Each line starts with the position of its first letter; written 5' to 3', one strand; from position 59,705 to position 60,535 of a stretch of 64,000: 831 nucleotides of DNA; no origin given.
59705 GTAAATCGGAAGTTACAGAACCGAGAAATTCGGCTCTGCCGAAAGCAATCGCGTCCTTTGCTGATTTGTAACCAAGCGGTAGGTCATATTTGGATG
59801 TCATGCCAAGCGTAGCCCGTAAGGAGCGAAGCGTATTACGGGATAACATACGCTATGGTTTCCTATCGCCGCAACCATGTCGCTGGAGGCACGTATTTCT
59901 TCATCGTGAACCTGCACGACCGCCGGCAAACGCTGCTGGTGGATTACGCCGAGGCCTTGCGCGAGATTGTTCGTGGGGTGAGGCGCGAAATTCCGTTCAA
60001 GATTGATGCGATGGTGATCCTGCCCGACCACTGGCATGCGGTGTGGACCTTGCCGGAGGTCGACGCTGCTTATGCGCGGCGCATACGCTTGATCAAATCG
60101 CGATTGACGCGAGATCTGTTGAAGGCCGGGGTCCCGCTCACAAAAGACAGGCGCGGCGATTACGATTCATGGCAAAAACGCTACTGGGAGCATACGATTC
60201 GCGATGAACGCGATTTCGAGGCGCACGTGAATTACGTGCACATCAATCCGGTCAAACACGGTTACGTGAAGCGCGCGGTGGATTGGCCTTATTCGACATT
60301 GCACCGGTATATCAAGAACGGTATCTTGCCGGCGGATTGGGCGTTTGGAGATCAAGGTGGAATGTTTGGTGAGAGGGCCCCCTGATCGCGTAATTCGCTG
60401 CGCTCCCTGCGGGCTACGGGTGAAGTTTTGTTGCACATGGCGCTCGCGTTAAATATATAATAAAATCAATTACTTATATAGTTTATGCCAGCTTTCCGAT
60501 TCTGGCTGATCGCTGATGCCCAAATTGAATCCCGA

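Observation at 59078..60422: RAYT locus in which a near-perfect inverted REP pair brackets a 0.7-kb cargo ORF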

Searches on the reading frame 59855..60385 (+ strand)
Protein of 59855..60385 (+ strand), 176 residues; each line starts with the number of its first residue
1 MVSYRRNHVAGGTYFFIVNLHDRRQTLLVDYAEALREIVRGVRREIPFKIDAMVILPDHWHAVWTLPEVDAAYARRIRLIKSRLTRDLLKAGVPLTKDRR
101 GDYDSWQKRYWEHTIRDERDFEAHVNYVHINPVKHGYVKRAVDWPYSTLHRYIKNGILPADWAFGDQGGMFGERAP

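Call 5: search_protein_families(library=pfam, proteins=[window:59855-60385:+], max_evalue=0.01)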
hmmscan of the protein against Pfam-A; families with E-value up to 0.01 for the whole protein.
window:59855-60385:+ (176 aa): 1 family
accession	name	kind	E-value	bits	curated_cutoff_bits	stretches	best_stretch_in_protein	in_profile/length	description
PF01797.21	Y1_Tnp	-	2.9e-09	37.5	23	1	13-129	6-119/121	Transposase IS200 like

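Call 17: find_encoding_contigs(protein=window:59855-60385:+, flank=10000, max_places=10)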
Protein window:59855-60385:+ (176 aa): 23 contigs read that carry it; 10 places shown.
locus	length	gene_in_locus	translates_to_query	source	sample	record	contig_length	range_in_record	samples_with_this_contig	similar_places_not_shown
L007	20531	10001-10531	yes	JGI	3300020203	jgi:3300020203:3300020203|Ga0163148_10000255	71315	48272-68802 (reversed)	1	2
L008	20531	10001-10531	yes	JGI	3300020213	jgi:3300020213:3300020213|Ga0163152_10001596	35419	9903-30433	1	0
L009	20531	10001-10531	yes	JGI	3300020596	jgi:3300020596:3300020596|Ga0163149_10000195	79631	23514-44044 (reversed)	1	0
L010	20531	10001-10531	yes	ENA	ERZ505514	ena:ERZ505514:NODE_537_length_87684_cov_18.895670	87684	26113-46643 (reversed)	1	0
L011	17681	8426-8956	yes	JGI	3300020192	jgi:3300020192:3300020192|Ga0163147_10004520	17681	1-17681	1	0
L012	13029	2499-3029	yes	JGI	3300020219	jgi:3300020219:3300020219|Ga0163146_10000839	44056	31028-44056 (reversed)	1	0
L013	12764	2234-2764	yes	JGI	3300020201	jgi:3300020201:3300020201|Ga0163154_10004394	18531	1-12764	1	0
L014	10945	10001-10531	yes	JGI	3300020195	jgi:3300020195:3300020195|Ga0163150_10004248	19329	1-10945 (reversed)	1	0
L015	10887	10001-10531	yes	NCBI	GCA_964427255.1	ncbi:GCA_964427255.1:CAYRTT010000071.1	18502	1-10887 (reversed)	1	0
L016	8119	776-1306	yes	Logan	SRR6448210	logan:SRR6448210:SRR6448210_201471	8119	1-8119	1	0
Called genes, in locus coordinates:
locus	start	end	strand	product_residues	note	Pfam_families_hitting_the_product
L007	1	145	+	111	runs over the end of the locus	PF04126:Cyclophil_like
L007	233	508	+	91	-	-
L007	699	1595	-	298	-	PF02668:TauD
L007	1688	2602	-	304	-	PF01557:FAA_hydrolase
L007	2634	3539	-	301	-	PF12146:Hydrolase_4, PF00561:Abhydrolase_1, PF12697:Abhydrolase_6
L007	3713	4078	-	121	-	PF11533:AtzH-like, PF14534:DUF4440 (weak)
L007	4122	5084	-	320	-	PF03401:TctC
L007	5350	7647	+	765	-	PF00390:malic, PF03949:Malic_M, PF01515:PTA_PTB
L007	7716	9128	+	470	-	PF00206:Lyase_1, PF10415:FumaraseC_C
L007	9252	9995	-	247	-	-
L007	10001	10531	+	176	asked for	PF01797:Y1_Tnp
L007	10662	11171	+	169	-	PF03473:MOSC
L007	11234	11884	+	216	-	PF00072:Response_reg, PF00486:Trans_reg_C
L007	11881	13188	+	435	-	PF26769:HAMP_PhoQ, PF13581:HATPase_c_2 (faint), PF00512:HisKA, PF02518:HATPase_c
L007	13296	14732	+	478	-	PF00089:Trypsin, PF13365:Trypsin_2, PF00595:PDZ, PF13180:PDZ_2, PF17820:PDZ_6, PF00595:PDZ, PF13180:PDZ_2 (weak), PF17820:PDZ_6, +3 more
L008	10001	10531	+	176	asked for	PF01797:Y1_Tnp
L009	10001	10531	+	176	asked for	PF01797:Y1_Tnp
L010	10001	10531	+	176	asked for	PF01797:Y1_Tnp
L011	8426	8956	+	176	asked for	PF01797:Y1_Tnp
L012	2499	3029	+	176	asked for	PF01797:Y1_Tnp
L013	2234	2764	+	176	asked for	PF01797:Y1_Tnp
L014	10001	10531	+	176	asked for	PF01797:Y1_Tnp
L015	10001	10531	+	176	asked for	PF01797:Y1_Tnp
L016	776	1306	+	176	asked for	PF01797:Y1_Tnp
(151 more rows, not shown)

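Call 18: find_related_loci(query=window:59855-60385:+, collection=genome_contigs, flank=10000)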
Query window:59855-60385:+ (176 aa) in genome_contigs; peptide patterns used: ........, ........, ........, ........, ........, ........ (x = any residue, [..] = any of these).
146 stretches matched a pattern; 77 encode a relative of the query (tblastn E <= 1e-3); 77 distinct loci.
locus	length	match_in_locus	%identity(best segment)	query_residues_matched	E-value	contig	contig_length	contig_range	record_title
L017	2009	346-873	99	1-176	5e-122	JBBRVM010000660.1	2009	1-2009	MAG: Burkholderiales bacterium isolate La3_metabat2.149 La3_metabat2.149_K_77241_L_2009_cov_27.0000, whole genome shotgu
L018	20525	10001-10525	81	1-175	1e-93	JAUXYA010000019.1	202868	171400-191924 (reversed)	MAG: Burkholderiales bacterium isolate C18_concoct.bin.105 C18_k141_154914, whole genome shotgun sequence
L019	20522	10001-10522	82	1-174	9e-93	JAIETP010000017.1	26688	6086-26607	MAG: Burkholderiales bacterium isolate time.spades.CONCOCT.2.5kb_015 c_000000000030, whole genome shotgun sequence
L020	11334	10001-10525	81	1-175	1e-92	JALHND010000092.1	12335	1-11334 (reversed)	MAG: Burkholderiales bacterium isolate Bin_52_4 c_000000019177, whole genome shotgun sequence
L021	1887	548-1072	73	1-175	4e-88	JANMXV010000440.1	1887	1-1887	MAG: Betaproteobacteria bacterium isolate OTE_88_concoct_214 OTE_88_k141_1228073, whole genome shotgun sequence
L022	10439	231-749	71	1-173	6e-82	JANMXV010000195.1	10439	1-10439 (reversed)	MAG: Betaproteobacteria bacterium isolate OTE_88_concoct_214 OTE_88_k141_1020353, whole genome shotgun sequence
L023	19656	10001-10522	69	1-174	1e-81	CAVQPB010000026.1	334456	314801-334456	MAG: uncultured proteobacterium isolate MFD04651.bin.1.182 genome assembly, contig: contig_5757, whole genome shotgun se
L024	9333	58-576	69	1-173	7e-81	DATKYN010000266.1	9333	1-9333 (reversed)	MAG TPA_asm: Burkholderiales bacterium isolate SMAG_U14220 k141_1948385, whole genome shotgun sequence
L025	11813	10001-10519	71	1-173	1e-80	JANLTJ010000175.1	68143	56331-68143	MAG: Betaproteobacteria bacterium isolate OTE_25_metabat_186 OTE_25_k141_3078613, whole genome shotgun sequence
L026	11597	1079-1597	68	1-173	2e-79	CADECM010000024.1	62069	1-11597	MAG: uncultured beta proteobacterium isolate Betaproteobacteria sp. RBC024 genome assembly, contig: MAG024_24, whole gen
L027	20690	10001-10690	65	1-173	2e-78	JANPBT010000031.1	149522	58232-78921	MAG: Betaproteobacteria bacterium isolate VAR_78_metabat_627 VAR_78_k141_883868, whole genome shotgun sequence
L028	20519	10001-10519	66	1-173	2e-76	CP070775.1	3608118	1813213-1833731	MAG: Betaproteobacteria bacterium isolate bin200 chromosome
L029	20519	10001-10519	62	1-173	9e-76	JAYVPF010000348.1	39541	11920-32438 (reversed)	MAG: Burkholderiales bacterium isolate GL72_DN_metabat_203_sub GL72_DN_metabat_203_sub_347, whole genome shotgun sequenc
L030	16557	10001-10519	64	1-173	6e-75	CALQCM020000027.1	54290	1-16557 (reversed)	MAG: Chitinophaga pinensis isolate HRS-HS12-bin-37 genome assembly, contig: HRSG-H12-C563, whole genome shotgun sequence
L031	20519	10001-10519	64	1-173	3e-73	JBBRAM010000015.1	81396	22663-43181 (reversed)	MAG: Burkholderiales bacterium isolate Co_metawrap_2294 Cmw_2294_k141_24514758_length_81396_cov_64.9937, whole genome sh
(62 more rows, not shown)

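Call 27: search_protein_families(library=pfam, proteins=[L018:8977-9312:-, L018:9401-9742:-, L019:8772-9419:-, L019:9617-9886:-, L019:10553-11212:-, L020:8717-9811:-], max_evalue=0.1)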
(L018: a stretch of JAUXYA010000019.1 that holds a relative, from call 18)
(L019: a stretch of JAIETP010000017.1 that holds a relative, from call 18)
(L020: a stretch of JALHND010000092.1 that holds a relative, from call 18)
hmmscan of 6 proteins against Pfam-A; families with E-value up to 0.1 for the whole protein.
L018:8977-9312:- (111 aa): 1 family
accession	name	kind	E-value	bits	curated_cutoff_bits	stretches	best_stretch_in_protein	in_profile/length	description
PF13511.11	DUF4124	-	0.0014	19.3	22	1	18-52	10-45/56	Domain of unknown function (DUF4124)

L018:9401-9742:- (113 aa): 0 families

L019:8772-9419:- (215 aa): 1 family
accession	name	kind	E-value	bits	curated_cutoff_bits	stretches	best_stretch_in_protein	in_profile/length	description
PF10386.15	DUF2441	-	4e-14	53.2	25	1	73-191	27-141/141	Protein of unknown function (DUF2441)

L019:9617-9886:- (89 aa): 0 families

L019:10553-11212:- (219 aa): 0 families

L020:8717-9811:- (364 aa): 1 family
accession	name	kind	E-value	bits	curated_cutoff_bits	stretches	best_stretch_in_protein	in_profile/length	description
PF12281.14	NTP_transf_8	-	3.5e-29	102.8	26.3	1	113-313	5-213/218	Nucleotidyltransferase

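Call 28: search_protein_families(library=padloc, proteins=[L018:8977-9312:-, L018:9401-9742:-, L019:8772-9419:-, L019:9617-9886:-, L019:10553-11212:-, L020:8717-9811:-], max_evalue=0.1)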
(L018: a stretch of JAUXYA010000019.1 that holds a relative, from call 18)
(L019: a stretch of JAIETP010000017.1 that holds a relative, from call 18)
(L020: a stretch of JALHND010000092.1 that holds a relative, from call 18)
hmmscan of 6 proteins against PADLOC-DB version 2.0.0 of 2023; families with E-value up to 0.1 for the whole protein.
L018:8977-9312:- (111 aa): 0 families

L018:9401-9742:- (113 aa): 0 families

L019:8772-9419:- (215 aa): 0 families

L019:9617-9886:- (89 aa): 0 families

L019:10553-11212:- (219 aa): 0 families

L020:8717-9811:- (364 aa): 0 families

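Call 29: search_protein_families(library=ncbifam, proteins=[window:59855-60385:+, L018:8977-9312:-, L018:9401-9742:-, L019:8772-9419:-, L019:9617-9886:-, L019:10553-11212:-, L020:8717-9811:-], max_evalue=0.1)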
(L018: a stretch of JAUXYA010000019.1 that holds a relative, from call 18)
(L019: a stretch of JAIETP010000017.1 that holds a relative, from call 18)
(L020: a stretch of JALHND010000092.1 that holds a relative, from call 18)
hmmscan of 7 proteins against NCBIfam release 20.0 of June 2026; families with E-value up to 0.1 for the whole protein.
window:59855-60385:+ (176 aa): 2 families
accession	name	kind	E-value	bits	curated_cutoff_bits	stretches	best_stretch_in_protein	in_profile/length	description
NF047646.1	REP_Tyr_transpos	equivalog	2.5e-51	173.4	80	1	4-147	2-146/146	REP-associated tyrosine transposase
NF033573.1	transpos_IS200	equivalog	8.9e-07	29.2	55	1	8-115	7-112/126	IS200/IS605 family transposase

L018:8977-9312:- (111 aa): 0 families

L018:9401-9742:- (113 aa): 0 families

L019:8772-9419:- (215 aa): 0 families

L019:9617-9886:- (89 aa): 0 families

L019:10553-11212:- (219 aa): 0 families

L020:8717-9811:- (364 aa): 0 families

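Call 30: find_homologous_proteins(query=window:59855-60385:+, max_evalue=1e-40)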
Query window:59855-60385:+ (176 aa): 5593 proteins with E <= 1e-40 among 7581 candidates; the best 120 are listed.
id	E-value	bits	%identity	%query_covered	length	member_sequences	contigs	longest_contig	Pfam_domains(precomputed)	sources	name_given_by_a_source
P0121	6.0e-116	403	99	100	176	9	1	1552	PF01797.22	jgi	-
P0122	1.4e-103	363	90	99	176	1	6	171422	PF01797.22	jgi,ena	-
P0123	2.7e-92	326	81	99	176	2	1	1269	PF01797.22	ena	-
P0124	3.6e-92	325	81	99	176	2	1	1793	PF01797.22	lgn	-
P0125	5.0e-92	325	81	99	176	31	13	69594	PF01797.22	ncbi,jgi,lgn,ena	-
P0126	5.2e-92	325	82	99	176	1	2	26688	PF01797.22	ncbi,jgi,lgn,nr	ncbi:MAG: transposase [Burkholderiales bacterium]|jgi:putative transposase|nr:transposase [Burkholde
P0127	2.8e-91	322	78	99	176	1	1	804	PF01797.22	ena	-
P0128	4.1e-91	322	79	99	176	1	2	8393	PF01797.22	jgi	-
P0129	2.4e-89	316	75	99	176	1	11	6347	PF01797.22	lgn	-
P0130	3.4e-88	312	77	99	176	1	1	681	PF01797.22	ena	-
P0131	3.2e-86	306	74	99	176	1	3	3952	PF01797.22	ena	-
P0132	2.6e-84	300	73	98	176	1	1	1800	PF01797.22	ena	-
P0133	8.0e-84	298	71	98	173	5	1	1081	PF01797.22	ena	-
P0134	1.6e-83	297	74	99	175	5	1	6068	PF01797.22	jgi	jgi:putative transposase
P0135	1.6e-83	297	73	98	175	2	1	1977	PF01797.22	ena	-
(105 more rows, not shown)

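Call 31: find_encoding_contigs(protein=P0122, flank=6000, max_places=8)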
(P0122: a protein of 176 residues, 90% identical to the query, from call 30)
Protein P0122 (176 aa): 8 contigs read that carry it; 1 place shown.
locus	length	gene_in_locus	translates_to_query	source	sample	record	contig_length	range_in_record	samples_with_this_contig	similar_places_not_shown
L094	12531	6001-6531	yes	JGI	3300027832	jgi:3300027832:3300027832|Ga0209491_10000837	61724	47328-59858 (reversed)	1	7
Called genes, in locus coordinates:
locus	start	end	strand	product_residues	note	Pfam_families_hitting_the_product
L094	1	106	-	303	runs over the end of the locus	PF01557:FAA_hydrolase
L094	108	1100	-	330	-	PF00561:Abhydrolase_1, PF12146:Hydrolase_4, PF12697:Abhydrolase_6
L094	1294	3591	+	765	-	PF00390:malic, PF03949:Malic_M, PF01515:PTA_PTB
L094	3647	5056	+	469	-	PF00206:Lyase_1, PF10415:FumaraseC_C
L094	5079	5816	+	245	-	PF00106:adh_short, PF08659:KR, PF01370:Epimerase (weak), PF13561:adh_short_C2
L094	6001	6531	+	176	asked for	PF01797:Y1_Tnp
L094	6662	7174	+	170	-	PF03473:MOSC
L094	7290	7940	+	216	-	PF00072:Response_reg, PF00486:Trans_reg_C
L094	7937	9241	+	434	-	PF26769:HAMP_PhoQ, PF00512:HisKA, PF13581:HATPase_c_2 (weak), PF02518:HATPase_c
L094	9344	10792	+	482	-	PF00089:Trypsin, PF13365:Trypsin_2, PF00595:PDZ, PF13180:PDZ_2, PF17820:PDZ_6, PF00595:PDZ, PF13180:PDZ_2, PF17820:PDZ_6, +3 more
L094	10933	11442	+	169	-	-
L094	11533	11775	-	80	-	PF27144:PA14_33160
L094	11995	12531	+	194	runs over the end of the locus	PF00293:NUDIX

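Call 32: find_encoding_contigs(protein=P0125, flank=6000, max_places=10)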
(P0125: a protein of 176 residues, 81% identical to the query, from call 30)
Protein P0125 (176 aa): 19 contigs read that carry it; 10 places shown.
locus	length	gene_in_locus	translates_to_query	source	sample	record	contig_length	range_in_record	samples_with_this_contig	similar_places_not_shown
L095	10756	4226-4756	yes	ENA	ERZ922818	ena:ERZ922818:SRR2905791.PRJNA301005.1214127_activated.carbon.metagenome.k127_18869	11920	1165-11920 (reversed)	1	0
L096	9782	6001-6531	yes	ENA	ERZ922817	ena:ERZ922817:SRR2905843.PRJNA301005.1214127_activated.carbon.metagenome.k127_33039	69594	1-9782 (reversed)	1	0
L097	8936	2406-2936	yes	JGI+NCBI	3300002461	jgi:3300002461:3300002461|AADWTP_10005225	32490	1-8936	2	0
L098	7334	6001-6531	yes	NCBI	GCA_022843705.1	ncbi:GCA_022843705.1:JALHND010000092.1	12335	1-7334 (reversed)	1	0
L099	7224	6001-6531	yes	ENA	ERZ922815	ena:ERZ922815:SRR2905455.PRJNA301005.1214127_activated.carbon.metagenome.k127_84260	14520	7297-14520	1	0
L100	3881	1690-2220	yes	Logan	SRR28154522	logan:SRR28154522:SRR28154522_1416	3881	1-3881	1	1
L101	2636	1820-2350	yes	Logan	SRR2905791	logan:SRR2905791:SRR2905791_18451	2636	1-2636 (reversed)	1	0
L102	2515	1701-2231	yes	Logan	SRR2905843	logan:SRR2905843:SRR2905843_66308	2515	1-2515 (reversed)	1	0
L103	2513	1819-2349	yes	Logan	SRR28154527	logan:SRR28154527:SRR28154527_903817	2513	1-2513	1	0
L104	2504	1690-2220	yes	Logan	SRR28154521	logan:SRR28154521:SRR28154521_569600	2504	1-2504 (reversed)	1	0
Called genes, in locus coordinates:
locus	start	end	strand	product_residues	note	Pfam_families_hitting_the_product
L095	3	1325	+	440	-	?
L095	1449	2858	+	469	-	PF00206:Lyase_1, PF10415:FumaraseC_C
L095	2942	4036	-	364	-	PF12281:NTP_transf_8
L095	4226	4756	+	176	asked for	PF01797:Y1_Tnp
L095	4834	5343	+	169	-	PF03473:MOSC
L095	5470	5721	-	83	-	PF27144:PA14_33160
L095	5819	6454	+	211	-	PF00293:NUDIX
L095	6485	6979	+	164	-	PF04073:tRNA_edit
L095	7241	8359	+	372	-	PF01734:Patatin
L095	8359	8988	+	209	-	PF06080:DUF938, PF08241:Methyltransf_11, PF08242:Methyltransf_12 (weak), PF13649:Methyltransf_25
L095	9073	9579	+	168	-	PF01272:GreA_GreB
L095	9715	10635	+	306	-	PF03186:CobD_Cbib, PF17113:AmpE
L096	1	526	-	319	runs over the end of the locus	PF03401:TctC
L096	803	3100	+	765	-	PF00390:malic, PF03949:Malic_M, PF01515:PTA_PTB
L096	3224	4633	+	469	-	PF00206:Lyase_1, PF10415:FumaraseC_C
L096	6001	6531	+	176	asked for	PF01797:Y1_Tnp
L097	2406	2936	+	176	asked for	PF01797:Y1_Tnp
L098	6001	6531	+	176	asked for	PF01797:Y1_Tnp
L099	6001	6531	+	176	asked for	PF01797:Y1_Tnp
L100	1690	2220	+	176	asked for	PF01797:Y1_Tnp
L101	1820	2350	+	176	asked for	PF01797:Y1_Tnp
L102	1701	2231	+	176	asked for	PF01797:Y1_Tnp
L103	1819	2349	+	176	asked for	PF01797:Y1_Tnp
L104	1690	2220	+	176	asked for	PF01797:Y1_Tnp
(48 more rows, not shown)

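Call 73: search_dna_similar(query=L019:10553-11212:-, collection=plasmids, mode=protein, max_evalue=0.00001, max_rows=10)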
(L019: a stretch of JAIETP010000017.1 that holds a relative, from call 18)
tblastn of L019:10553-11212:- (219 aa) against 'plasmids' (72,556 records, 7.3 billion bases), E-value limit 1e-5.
No match.

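Call 74: search_dna_similar(query=L019:8772-9419:-, collection=plasmids, mode=protein, max_evalue=0.00001, max_rows=10)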
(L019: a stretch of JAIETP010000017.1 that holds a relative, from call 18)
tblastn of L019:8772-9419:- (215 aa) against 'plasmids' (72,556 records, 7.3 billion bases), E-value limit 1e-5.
Records with a match: 6; places in all: 6; records where one place covers at least 80% of the query: 4.
Best place of each record, by identity: <60% 6.
By first word of the organism name: Pseudomonas 2; Bacillus 2; Klebsiella 1; Paenibacillus 1.
By predicted mobility (MOB-suite, as given by PLSDB): non-mobilizable 4; conjugative 1; mobilizable 1.
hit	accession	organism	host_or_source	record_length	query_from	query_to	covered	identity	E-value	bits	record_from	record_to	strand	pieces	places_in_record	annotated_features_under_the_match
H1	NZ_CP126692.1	Pseudomonas sp. P108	Roots of Beta vulgaris, variety ...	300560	5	213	97%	27.6%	8e-22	100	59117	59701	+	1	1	DUF2441 domain-containing protein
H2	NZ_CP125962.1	Pseudomonas brassicacearum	Arabidopsis thaliana,whole organism,root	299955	5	213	97%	27.1%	4e-21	98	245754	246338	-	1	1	DUF2441 domain-containing protein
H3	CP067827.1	Klebsiella pneumoniae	Homo sapiens,urine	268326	11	212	94%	27.7%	2e-17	87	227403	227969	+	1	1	DUF2441 domain-containing protein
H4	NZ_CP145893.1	Paenibacillus amylolyticus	whole organism,soil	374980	29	211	85%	26.5%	1e-9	64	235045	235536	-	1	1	DUF2441 domain-containing protein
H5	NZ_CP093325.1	Bacillus sp. N5-665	whole organism,peat soil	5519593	102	213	52%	37.7%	2e-12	73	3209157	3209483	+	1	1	none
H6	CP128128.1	Bacillus cereus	bacterial isolate,pine forrest soil ...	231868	103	214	52%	36.3%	3e-11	69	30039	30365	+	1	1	DUF2441 domain-containing protein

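Call 78: search_solved_structures(query=window:59855-60385:+, max_evalue=0.01, show_alignments=1)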
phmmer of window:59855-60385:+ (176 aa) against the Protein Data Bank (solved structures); distinct sequences matched with E-value up to 0.01: 6.
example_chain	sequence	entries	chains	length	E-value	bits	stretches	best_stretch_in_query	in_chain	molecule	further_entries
4er8_A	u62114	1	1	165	4.8e-44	153.6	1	2-165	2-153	TnpArep for protein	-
2f4f_A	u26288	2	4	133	0.0001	25.4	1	14-97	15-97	Transposase, putative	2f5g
2ec2_A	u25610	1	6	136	0.00024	24.2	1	14-114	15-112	136aa long hypothetical transposase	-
2xm3_A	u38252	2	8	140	0.0011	22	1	9-117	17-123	TRANSPOSASE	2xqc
2xma_A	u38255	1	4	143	0.0012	21.9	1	9-117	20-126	TRANSPOSASE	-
2xo6_A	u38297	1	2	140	0.0013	21.8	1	9-116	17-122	TRANSPOSASE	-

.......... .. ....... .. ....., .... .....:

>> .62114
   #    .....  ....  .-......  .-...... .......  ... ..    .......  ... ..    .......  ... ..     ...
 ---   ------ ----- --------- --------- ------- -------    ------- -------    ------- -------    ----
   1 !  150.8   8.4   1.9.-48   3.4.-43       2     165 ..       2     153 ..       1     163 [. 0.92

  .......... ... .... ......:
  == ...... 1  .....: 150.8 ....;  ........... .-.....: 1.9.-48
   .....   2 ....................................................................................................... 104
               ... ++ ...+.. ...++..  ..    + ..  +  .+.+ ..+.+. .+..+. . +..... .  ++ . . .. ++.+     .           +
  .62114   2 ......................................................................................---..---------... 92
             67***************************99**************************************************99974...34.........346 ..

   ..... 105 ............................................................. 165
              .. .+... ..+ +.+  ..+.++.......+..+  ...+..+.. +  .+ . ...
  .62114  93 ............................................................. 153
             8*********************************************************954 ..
